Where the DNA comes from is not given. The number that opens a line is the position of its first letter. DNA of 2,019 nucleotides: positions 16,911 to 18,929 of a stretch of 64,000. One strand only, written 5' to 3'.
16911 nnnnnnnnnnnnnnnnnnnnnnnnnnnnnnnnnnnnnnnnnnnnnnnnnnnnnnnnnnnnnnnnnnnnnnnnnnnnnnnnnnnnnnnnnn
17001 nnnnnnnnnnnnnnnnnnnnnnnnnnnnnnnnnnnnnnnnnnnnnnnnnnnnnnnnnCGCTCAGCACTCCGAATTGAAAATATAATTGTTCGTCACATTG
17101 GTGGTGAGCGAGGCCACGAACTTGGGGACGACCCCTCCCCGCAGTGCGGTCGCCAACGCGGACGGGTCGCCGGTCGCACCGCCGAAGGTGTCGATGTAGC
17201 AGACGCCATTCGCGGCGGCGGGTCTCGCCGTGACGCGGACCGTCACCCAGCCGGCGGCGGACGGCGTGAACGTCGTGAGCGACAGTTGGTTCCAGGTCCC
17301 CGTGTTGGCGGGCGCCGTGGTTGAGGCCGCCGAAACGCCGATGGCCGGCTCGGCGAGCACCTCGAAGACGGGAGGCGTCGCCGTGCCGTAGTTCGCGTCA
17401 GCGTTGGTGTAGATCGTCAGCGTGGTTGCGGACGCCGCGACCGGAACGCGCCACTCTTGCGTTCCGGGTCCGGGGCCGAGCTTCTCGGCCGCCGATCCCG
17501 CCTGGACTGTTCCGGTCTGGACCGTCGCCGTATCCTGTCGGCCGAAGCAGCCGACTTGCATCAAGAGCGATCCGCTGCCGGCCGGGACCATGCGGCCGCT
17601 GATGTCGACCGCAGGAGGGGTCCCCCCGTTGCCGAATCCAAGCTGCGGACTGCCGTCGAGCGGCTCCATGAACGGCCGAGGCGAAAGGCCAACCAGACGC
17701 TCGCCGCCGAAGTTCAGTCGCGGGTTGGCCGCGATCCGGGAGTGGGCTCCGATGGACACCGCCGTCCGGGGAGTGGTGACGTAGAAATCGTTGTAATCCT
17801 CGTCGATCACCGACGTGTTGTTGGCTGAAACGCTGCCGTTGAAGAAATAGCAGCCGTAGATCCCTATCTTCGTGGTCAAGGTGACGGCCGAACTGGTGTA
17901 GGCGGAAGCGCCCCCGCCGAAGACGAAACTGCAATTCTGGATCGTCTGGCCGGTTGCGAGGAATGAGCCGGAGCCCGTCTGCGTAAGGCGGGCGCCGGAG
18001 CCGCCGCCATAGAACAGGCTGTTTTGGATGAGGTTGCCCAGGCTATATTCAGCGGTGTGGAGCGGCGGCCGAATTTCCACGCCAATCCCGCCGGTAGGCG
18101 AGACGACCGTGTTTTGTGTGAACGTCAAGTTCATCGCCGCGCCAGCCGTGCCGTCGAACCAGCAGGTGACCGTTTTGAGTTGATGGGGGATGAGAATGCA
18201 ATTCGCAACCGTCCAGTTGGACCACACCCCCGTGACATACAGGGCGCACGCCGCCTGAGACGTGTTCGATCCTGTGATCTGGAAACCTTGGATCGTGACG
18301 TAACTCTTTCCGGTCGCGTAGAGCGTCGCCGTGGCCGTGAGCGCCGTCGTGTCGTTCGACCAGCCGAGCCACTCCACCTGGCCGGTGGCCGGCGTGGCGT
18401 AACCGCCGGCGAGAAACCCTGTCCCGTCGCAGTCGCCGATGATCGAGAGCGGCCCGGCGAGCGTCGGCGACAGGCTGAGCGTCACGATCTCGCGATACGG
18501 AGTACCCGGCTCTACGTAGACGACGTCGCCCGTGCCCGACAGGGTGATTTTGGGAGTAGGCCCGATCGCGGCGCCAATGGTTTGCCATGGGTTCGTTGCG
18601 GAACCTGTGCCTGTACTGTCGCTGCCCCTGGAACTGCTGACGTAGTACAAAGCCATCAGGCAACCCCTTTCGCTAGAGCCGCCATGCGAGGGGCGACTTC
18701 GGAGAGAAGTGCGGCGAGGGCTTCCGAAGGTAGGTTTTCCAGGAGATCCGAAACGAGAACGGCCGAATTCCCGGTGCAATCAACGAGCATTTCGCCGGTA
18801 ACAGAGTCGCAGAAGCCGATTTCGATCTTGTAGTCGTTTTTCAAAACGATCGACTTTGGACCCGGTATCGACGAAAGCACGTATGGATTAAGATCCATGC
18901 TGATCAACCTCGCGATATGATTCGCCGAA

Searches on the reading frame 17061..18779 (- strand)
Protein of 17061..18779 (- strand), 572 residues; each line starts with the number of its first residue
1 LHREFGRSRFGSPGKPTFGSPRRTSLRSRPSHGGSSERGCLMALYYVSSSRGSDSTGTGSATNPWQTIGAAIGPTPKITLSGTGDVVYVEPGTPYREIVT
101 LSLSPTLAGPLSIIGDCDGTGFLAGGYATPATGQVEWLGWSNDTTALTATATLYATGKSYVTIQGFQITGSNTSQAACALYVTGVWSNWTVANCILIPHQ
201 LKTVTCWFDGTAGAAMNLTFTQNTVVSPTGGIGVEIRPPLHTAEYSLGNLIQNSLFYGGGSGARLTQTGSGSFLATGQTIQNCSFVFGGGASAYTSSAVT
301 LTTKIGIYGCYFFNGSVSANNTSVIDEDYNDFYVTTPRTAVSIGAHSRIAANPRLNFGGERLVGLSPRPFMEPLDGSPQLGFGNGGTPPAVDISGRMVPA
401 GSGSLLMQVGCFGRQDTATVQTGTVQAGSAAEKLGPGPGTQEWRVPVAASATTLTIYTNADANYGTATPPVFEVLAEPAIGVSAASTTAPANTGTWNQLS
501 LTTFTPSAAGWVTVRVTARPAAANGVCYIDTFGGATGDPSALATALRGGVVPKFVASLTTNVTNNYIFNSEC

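Call 6: search_protein_families(library=pfam, proteins=[window:17061-18779:-], max_evalue=0.1)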
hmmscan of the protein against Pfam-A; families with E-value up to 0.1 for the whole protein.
window:17061-18779:- (572 aa): 0 families

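Call 7: search_protein_families(library=phrogs, proteins=[window:17061-18779:-], max_evalue=0.01)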
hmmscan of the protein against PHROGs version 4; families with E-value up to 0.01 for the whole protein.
window:17061-18779:- (572 aa): 1 family
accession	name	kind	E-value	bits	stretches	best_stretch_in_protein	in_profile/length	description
phrog_4577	-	tail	5.3e-09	36.7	1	45-99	123-175/340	tail protein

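Call 58: search_solved_structures(query=window:17061-18656:-, max_evalue=10)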
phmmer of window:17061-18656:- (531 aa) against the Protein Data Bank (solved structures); distinct sequences matched with E-value up to 10: 3.
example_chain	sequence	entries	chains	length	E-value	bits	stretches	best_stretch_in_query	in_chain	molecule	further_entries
7v6i_A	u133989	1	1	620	0.025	16.6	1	3-133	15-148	Lacto-N-biosidase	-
2boi_A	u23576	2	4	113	0.37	12.8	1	312-377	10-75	CV-IIL LECTIN | LECTIN CV-IIL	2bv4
5zqi_A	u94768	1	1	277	0.81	11.7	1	212-287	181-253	Alginate lyase AlgAT5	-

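Call 60: find_homologous_proteins(query=window:17061-18656:-)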
Query window:17061-18656:- (531 aa): 11 proteins with E <= 0.001 among 8000 candidates.
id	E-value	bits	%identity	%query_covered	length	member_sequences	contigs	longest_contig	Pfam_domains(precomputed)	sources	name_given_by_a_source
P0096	0.0e+0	1174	100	100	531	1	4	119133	-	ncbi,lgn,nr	ncbi:MAG: hypothetical protein P4L67_04875 [Candidatus Pacebacteria bacterium]|nr:hypothetical prote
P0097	3.5e-155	536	53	100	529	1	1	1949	-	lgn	-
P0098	2.5e-145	503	51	100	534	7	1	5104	-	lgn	-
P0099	6.9e-137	476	49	100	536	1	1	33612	-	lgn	-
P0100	1.5e-127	445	47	100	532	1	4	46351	-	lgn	-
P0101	1.6e-114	402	46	92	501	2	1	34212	-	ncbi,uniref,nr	ncbi:MAG: hypothetical protein P4L85_25825 [Paludisphaera borealis]|uniref:hypothetical protein n=1 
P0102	1.9e-103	365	44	92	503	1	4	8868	-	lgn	-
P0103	1.4e-56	211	40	63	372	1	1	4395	-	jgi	jgi:hypothetical protein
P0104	3.1e-21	94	28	84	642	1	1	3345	-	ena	-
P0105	1.3e-16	79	28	84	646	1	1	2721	-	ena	-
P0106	1.8e-11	62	26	80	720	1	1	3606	-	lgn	-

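Call 71: predict_structure(alignment_id=A2)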
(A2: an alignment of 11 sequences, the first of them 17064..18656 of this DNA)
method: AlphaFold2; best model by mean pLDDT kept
length: 531 residues; sequences in the alignment: 11
mean_pLDDT: 65.9   pTM: 0.57
mean pLDDT of the five models: 65.9, 60.2, 55.0, 53.8, 51.6
residues with pLDDT >= 90: 71; 70-90: 213; 50-70: 116; < 50: 131
segments of 3 or more residues with pLDDT < 50: 305-390, 395-398, 496-531
pLDDT, mean of each block of 10 residues (from residue 1): 91 92 94 82 83 90 88 88 86 83 77 91 89 74 91 81 84 81 79 79 66 77 72 67 68 54 67 70 64 73 52 25 27 29 27 29 25 27 42 48 67 75 75 73 81 78 69 69 63 51 29 27 26 29
secondary structure, 60 per line:
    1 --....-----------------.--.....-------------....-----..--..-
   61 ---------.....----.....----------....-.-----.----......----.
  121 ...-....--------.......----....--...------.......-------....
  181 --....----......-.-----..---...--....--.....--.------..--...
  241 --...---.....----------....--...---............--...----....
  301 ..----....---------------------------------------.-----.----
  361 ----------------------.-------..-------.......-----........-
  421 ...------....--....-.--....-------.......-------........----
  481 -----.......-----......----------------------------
elements in order: E3-6 H27-31 E45-48 E70-74 H79-83 E94-97 E110-115 E120-123 E125-128 E137-143 E148-151 E154-156 E163-169 E177-180 E183-186 E191-196 E209-211 E214-217 E220-224 E238-240 E243-245 E249-253 E264-267 E270-272 E276-287 E290-292 E297-302 H307-310 E400-406 E412-419 E430-433 E444-447 E455-461 E469-476 E486-492 H498-503
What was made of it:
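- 17061..18656 (-): Upstream partner, 531 aa: right-handed beta-helix (aa 1-305), low-confidence linker, CBM-like beta-sandwich (aa 400-495), C-terminal peptide ............. AF2 (call 71).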

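Call 73: fold_search(model_id=the predicted structure, library=pdb)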
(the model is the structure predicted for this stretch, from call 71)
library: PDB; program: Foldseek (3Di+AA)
matches with E <= 10: 1616; with E <= 0.001: 17
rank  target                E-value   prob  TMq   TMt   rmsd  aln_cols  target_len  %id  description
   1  6kqs_A                1.8e-06  1.00  0.28  0.24  12.3       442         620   12  Crystal Structure of GH136 lacto-N-biosidase from Eubacterium ramulus - selenomethionine derivative (released 2020-06-10)
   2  9rkv_M                2.6e-06  1.00  0.19  0.18  31.1       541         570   13  Agrobacterium phage 7-7-1 tail fibers (released 2025-12-10)
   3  9rkv_O                1.2e-05  1.00  0.24  0.23  30.4       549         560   13  Agrobacterium phage 7-7-1 tail fibers (released 2025-12-10)
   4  7v6i_A                3.1e-05  1.00  0.24  0.21  14.3       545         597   12  Crystal structure of lacto-N-biosidase BsaX from Bifidobacterium saguini, lacto-N-biose complex (released 2022-02-09)
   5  9rkv_N                7.6e-05  0.97  0.16  0.16  30.4       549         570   12  Agrobacterium phage 7-7-1 tail fibers (released 2025-12-10)
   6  7xyc_A                1.1e-04  0.89  0.17  0.16  22.8       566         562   11  CryoEM structure of Klebsiella phage Kp7 type II tail fiber gp52 in vitro (released 2023-06-07)
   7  5olq_C                1.8e-04  1.00  0.28  0.34   9.8       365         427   14  Rhamnogalacturonan lyase (released 2017-11-29)
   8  8iq9_A                2.5e-04  0.90  0.17  0.16  24.8       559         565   10  Crystal structure of trimeric K2-2 TSP in complex with tetrasaccharide and octasaccharide (released 2024-02-21)
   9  5c1c                  3.0e-04  1.00  0.28  0.46  10.2       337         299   14  Crystal Structure of the Pectin Methylesterase from Aspergillus niger in Deglycosylated Form (released 2015-07-01)
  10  8iqe_A                3.9e-04  0.99  0.24  0.23  19.6       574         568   13  Crystal structure of tetrameric K2-2 TSP (released 2024-02-21)
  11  8iqe_D                4.3e-04  0.99  0.21  0.21  20.2       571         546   13  Crystal structure of tetrameric K2-2 TSP (released 2024-02-21)
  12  5c1e                  4.5e-04  1.00  0.29  0.48  10.2       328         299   14  Crystal Structure of the Pectin Methylesterase from Aspergillus niger in Penultimately Deglycosylated Form (N-acetylgluc (released 2015-07-01)
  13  8iq9_B                4.5e-04  0.89  0.16  0.16  23.4       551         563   11  Crystal structure of trimeric K2-2 TSP in complex with tetrasaccharide and octasaccharide (released 2024-02-21)
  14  8iq5_A                5.0e-04  0.87  0.16  0.15  24.0       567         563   10  Crystal structure of trimeric K2-2 TSP (released 2024-02-21)
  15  8iq5_D                5.7e-04  0.80  0.16  0.15  24.9       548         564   10  Crystal structure of trimeric K2-2 TSP (released 2024-02-21)
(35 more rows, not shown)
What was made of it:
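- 17061..18656 (-): Foldseek hits to GH136 lacto-N-biosidase, phage 7-7-1 tail fibres, Klebsiella phage tailspikes, pectin methylesterases and CBM61/36 (call 73).
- Partner is tailspike-like with a CBM (calls 71, 73). The partner resembles tailspikes and phage 7-7-1 tail fibres (call 73).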

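Call 103: search_protein_families(library=ncbifam, proteins=[window:17061-18656:-], max_evalue=0.01)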
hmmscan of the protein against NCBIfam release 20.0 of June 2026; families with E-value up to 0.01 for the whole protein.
window:17061-18656:- (531 aa): 0 families
